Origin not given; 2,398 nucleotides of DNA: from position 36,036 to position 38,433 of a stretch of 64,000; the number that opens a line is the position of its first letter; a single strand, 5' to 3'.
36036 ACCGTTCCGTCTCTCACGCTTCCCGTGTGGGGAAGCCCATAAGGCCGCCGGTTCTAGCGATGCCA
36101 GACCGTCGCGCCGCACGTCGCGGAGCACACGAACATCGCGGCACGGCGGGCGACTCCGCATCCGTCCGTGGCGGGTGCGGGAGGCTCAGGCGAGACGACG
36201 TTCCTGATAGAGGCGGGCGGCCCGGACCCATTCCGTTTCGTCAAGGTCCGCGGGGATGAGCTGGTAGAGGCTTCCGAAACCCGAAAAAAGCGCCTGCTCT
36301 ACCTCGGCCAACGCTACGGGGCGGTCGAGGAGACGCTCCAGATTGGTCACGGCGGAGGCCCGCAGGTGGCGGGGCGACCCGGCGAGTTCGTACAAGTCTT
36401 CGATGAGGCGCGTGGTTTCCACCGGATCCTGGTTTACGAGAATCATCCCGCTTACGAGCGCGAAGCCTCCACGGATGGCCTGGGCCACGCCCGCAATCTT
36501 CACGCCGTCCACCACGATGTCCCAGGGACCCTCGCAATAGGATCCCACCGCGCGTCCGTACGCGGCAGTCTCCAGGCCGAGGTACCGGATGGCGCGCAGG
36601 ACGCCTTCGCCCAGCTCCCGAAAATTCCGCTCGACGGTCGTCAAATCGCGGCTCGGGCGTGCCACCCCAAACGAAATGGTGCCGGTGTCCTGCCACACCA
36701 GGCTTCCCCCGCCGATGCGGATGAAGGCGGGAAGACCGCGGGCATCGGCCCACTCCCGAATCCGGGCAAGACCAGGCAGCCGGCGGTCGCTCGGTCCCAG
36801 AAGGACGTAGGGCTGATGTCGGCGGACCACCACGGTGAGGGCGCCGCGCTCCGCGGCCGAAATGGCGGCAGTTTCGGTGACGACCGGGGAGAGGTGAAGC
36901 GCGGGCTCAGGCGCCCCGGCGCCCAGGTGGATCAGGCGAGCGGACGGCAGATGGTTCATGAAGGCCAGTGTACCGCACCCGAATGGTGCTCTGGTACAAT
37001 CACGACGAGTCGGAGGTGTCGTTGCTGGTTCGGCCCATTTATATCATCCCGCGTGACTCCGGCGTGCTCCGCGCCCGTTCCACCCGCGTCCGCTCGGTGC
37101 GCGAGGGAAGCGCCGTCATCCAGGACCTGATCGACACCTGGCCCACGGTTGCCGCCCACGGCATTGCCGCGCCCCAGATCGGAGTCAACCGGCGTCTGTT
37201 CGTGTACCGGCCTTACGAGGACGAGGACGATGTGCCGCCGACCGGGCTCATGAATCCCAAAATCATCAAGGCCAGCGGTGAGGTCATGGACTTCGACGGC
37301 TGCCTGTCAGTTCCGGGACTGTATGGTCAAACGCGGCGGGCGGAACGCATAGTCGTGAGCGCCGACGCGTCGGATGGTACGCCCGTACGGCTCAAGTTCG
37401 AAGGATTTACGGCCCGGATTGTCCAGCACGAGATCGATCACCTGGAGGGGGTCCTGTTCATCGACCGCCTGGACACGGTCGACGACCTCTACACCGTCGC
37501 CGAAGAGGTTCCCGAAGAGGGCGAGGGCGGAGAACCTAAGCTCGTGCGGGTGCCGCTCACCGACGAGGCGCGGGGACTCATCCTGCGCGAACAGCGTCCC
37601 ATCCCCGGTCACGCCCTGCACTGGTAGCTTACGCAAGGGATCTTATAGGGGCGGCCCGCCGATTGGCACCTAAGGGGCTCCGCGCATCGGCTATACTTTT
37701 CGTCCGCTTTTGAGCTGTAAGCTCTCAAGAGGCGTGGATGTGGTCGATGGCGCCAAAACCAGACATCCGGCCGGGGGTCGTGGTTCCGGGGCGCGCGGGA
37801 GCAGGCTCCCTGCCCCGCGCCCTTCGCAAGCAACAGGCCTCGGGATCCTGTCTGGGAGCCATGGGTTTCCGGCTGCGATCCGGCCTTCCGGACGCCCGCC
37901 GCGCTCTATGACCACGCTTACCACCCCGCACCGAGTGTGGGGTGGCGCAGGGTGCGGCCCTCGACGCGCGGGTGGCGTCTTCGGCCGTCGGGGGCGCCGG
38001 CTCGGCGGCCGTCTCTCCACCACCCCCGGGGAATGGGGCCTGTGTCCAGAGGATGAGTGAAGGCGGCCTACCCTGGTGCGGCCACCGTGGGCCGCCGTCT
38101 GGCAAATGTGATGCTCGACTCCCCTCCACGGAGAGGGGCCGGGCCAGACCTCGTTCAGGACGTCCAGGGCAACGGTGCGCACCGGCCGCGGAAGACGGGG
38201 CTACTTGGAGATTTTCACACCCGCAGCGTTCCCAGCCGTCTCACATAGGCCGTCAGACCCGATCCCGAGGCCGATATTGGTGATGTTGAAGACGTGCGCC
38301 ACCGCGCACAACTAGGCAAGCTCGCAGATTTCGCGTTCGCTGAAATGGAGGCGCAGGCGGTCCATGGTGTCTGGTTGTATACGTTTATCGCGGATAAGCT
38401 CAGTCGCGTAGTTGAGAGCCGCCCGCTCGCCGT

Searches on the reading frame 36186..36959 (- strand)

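Call 3: search_protein_families(library=pfam, proteins=[window:36186-36959:-], max_evalue=0.01)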
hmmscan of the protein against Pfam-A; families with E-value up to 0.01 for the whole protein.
window:36186-36959:- (257 aa): 2 families
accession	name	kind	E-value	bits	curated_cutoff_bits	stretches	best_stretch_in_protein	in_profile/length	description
PF21948.1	LplA-B_cat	-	5e-21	76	27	1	42-228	24-199/200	Lipoyl protein ligase A/B catalytic domain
PF03099.24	BPL_LplA_LipB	-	0.00043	20.6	21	1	87-178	41-133/133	Biotin/lipoate A/B protein ligase family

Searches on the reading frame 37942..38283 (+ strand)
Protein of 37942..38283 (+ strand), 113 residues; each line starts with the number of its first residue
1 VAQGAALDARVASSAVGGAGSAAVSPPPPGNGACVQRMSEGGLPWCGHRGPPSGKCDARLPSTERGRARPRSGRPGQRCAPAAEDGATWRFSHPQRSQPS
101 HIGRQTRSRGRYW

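Call 39: search_protein_families(library=pfam, proteins=[window:37942-38283:+], max_evalue=0.1)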
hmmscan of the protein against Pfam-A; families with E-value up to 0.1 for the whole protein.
window:37942-38283:+ (113 aa): 0 families
